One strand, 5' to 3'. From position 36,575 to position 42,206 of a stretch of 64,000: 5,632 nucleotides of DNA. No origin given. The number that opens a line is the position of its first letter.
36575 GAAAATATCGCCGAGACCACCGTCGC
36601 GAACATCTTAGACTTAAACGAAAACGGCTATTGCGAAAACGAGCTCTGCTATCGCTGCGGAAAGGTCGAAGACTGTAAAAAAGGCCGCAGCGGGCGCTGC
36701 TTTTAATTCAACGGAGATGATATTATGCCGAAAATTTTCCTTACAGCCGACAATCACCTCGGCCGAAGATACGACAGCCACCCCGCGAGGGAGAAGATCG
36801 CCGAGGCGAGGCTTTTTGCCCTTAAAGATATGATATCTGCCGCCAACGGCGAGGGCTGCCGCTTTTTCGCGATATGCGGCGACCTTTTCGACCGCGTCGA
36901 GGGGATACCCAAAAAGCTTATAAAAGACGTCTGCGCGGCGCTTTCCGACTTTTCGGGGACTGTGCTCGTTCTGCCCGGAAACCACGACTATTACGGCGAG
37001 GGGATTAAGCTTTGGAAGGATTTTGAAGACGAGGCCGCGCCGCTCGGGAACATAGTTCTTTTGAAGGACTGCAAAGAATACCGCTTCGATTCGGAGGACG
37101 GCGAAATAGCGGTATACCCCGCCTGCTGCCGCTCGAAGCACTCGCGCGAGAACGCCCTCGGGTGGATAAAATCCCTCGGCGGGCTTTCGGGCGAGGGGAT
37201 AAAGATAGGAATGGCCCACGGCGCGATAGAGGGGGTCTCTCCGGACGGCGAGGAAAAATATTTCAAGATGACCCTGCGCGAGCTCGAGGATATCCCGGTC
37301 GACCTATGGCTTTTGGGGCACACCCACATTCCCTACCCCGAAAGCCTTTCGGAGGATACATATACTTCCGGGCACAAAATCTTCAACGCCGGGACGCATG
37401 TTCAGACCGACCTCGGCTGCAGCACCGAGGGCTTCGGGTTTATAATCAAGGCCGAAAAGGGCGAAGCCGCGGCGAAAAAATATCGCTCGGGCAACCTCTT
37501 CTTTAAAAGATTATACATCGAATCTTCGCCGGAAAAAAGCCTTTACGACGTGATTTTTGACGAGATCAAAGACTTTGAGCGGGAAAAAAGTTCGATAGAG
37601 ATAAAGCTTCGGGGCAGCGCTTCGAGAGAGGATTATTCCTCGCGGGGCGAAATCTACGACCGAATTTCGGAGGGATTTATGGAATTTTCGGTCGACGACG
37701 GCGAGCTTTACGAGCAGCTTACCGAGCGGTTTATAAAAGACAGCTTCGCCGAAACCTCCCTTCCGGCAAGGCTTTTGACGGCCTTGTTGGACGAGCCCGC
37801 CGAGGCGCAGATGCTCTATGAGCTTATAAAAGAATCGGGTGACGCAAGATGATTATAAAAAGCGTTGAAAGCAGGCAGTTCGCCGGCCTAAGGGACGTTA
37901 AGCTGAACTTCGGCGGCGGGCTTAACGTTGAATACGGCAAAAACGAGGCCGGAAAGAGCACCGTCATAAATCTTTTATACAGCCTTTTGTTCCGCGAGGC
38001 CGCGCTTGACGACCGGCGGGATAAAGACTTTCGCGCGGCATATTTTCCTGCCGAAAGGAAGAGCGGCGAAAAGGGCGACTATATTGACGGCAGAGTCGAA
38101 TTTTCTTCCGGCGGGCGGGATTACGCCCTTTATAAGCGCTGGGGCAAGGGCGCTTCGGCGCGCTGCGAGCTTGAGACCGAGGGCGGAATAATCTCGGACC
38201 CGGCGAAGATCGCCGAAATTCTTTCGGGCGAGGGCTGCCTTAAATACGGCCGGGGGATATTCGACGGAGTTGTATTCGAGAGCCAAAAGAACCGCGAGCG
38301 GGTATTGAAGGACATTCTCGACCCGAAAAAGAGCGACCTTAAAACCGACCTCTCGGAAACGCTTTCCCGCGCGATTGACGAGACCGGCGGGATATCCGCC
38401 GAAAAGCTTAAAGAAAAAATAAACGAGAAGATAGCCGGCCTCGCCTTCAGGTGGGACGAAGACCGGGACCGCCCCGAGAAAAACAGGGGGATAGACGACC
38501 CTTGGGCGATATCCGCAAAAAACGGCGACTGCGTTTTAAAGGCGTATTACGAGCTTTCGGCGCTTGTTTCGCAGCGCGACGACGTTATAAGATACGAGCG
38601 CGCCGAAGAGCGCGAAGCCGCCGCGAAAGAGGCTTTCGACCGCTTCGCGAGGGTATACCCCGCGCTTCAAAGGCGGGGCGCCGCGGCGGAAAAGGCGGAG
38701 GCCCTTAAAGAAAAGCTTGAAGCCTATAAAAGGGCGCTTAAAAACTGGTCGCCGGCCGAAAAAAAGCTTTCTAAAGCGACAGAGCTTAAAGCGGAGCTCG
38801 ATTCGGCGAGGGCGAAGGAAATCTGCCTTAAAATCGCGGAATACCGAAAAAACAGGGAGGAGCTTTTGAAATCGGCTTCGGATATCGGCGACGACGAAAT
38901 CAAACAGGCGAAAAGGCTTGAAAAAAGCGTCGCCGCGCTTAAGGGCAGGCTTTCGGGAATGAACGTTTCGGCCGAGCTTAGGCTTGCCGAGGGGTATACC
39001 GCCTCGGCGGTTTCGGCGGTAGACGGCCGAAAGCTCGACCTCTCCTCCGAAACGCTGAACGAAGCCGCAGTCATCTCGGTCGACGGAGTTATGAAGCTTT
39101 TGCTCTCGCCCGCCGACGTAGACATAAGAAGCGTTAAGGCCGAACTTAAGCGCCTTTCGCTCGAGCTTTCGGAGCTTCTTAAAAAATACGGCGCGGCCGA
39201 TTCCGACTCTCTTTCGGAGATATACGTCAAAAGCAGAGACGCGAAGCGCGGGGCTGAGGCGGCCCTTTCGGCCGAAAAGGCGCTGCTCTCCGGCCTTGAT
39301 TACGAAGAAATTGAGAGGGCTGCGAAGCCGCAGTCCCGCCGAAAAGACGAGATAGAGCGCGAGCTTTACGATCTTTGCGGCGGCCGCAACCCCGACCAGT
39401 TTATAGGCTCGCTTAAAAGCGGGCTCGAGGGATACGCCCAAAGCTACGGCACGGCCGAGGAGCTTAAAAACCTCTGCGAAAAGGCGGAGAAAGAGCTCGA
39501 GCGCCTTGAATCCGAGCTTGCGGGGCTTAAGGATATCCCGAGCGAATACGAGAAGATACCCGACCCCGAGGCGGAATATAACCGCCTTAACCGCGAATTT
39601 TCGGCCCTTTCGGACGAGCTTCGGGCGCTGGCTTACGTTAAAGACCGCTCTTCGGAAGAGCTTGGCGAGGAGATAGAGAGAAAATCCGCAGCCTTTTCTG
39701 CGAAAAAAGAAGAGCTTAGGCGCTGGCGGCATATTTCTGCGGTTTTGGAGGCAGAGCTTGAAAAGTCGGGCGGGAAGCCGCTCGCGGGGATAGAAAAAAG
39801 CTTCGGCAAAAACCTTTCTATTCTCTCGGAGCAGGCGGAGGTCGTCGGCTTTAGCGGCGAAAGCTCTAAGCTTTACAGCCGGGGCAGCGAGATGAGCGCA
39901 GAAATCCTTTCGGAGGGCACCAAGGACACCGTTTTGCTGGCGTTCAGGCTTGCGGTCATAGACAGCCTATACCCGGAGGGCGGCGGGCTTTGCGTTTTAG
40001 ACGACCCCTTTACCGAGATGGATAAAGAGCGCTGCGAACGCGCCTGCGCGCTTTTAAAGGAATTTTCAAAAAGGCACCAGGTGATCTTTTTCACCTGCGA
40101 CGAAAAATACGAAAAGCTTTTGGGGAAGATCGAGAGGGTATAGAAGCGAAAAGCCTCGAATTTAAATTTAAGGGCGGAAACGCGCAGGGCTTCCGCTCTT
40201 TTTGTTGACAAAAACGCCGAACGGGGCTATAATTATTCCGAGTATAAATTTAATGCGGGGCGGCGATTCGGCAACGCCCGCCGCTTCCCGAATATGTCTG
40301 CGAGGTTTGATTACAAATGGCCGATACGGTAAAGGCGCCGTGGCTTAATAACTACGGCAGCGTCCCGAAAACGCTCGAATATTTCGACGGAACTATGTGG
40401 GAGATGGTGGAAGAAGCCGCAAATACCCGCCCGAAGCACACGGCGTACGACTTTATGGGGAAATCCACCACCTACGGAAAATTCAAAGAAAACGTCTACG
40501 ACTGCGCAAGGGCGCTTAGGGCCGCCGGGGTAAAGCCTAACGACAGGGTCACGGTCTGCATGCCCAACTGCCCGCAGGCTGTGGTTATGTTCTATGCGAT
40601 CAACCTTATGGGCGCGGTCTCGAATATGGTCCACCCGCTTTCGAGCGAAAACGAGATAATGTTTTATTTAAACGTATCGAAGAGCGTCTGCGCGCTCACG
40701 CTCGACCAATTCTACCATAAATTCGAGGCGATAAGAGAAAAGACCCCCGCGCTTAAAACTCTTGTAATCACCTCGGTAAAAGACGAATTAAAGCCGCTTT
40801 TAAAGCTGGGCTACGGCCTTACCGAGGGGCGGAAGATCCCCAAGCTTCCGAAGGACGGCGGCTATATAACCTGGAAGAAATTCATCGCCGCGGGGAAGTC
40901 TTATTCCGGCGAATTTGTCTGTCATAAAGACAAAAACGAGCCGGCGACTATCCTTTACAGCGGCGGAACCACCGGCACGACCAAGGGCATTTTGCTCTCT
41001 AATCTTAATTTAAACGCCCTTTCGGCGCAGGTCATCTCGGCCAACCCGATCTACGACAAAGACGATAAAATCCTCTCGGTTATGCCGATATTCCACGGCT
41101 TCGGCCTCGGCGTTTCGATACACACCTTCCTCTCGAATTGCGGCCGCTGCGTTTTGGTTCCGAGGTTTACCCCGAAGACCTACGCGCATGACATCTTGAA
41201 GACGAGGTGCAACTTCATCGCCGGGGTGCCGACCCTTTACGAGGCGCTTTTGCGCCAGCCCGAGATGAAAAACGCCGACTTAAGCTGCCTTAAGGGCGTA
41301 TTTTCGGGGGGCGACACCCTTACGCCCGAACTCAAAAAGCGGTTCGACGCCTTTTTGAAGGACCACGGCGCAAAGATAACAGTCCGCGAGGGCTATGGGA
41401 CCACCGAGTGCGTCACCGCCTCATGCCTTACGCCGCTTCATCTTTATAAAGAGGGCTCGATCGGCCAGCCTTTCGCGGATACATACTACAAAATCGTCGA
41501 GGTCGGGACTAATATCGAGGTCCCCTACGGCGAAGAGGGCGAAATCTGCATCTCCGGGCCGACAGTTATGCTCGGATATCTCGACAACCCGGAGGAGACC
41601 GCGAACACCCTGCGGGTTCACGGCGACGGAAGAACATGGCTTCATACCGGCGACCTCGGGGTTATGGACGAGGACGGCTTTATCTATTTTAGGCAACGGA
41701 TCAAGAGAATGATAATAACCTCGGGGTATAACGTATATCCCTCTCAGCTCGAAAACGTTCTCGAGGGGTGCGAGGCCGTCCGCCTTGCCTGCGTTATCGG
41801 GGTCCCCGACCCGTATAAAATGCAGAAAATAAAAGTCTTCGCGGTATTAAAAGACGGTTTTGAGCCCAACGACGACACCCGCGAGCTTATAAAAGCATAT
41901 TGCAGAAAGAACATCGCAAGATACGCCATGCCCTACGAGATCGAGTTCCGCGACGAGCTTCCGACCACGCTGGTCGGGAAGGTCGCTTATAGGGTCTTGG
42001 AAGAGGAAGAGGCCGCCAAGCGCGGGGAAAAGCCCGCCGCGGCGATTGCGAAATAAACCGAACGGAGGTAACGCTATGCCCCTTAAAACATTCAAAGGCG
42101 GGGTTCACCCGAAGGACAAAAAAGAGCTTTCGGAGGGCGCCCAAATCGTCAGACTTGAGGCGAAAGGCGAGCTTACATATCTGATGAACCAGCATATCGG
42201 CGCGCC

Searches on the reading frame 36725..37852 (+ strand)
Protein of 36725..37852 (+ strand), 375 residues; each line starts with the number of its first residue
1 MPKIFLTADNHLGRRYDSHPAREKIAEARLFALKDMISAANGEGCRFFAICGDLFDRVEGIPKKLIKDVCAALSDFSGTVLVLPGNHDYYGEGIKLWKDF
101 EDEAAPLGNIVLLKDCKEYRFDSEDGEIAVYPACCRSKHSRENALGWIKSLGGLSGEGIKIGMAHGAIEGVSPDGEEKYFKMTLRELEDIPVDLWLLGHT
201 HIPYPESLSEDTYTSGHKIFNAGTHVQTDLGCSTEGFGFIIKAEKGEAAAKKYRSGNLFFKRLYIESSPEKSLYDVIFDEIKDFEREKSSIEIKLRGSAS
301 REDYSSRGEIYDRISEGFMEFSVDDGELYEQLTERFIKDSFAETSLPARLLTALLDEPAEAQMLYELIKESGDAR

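Call 38: search_protein_families(library=pfam, proteins=[window:36725-37852:+], max_evalue=0.0001)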
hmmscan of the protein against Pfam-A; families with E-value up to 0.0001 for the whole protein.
window:36725-37852:+ (375 aa): 1 family
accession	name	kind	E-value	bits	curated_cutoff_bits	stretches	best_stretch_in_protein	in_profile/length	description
PF00149.33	Metallophos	-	2.3e-13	51.5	21.5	1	3-203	2-191/191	Calcineurin-like phosphoesterase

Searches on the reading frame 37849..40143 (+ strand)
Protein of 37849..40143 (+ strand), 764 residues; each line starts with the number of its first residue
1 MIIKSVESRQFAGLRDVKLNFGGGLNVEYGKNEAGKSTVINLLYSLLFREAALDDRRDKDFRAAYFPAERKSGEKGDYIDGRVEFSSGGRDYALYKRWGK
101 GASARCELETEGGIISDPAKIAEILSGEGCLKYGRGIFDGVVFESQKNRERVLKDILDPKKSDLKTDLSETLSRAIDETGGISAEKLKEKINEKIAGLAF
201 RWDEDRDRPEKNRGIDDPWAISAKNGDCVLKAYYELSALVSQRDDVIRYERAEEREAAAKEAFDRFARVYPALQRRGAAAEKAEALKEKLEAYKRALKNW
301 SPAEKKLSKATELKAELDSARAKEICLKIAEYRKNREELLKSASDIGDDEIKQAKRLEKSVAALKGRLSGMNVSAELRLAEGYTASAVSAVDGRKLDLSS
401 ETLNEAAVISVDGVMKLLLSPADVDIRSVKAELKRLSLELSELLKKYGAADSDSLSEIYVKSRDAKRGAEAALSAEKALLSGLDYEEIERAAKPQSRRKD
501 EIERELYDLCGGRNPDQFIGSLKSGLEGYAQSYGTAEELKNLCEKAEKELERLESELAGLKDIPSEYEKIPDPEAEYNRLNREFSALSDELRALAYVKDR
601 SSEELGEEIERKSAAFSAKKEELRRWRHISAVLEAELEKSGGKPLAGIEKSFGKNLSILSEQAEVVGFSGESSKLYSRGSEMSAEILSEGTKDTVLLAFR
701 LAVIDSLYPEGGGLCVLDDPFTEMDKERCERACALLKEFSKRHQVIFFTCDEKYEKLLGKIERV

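Call 38: search_protein_families(library=pfam, proteins=[window:37849-40143:+], max_evalue=0.0001)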
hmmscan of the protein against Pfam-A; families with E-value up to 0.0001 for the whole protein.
window:37849-40143:+ (764 aa): 2 families
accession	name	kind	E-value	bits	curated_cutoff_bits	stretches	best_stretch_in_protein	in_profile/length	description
PF02463.25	SMC_N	-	9.7e-08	32.1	40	1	441-753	135-200/220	RecF/RecN/SMC N terminal domain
PF13476.12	AAA_23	-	3.5e-05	25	27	0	10-319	6-195/201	AAA domain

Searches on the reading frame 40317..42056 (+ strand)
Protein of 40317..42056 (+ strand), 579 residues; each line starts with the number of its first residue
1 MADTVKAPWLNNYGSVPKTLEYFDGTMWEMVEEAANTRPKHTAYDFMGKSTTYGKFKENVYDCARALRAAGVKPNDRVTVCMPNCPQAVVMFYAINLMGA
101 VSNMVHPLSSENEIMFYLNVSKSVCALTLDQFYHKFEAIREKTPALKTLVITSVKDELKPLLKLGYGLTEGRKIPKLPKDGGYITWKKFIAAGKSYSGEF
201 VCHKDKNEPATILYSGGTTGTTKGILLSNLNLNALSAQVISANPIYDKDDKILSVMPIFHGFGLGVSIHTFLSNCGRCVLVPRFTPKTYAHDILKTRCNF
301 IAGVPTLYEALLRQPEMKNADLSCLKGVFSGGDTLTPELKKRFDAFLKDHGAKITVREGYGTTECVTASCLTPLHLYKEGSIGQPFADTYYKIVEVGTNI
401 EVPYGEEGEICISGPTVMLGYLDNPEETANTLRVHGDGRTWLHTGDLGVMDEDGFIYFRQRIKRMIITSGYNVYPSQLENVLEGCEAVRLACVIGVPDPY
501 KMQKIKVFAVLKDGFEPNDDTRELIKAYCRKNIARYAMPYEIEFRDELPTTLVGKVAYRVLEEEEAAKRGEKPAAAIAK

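Call 38: search_protein_families(library=pfam, proteins=[window:40317-42056:+], max_evalue=0.0001)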
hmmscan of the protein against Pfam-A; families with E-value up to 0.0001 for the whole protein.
window:40317-42056:+ (579 aa): 2 families
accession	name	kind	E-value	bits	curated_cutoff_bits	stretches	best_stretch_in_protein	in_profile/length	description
PF00501.34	AMP-binding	-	2.3e-78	264.1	29.9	1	32-422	2-384/384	AMP-binding enzyme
PF13193.12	AMP-binding_C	-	2.1e-16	61.1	24.5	1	478-555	2-76/76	AMP-binding enzyme C-terminal domain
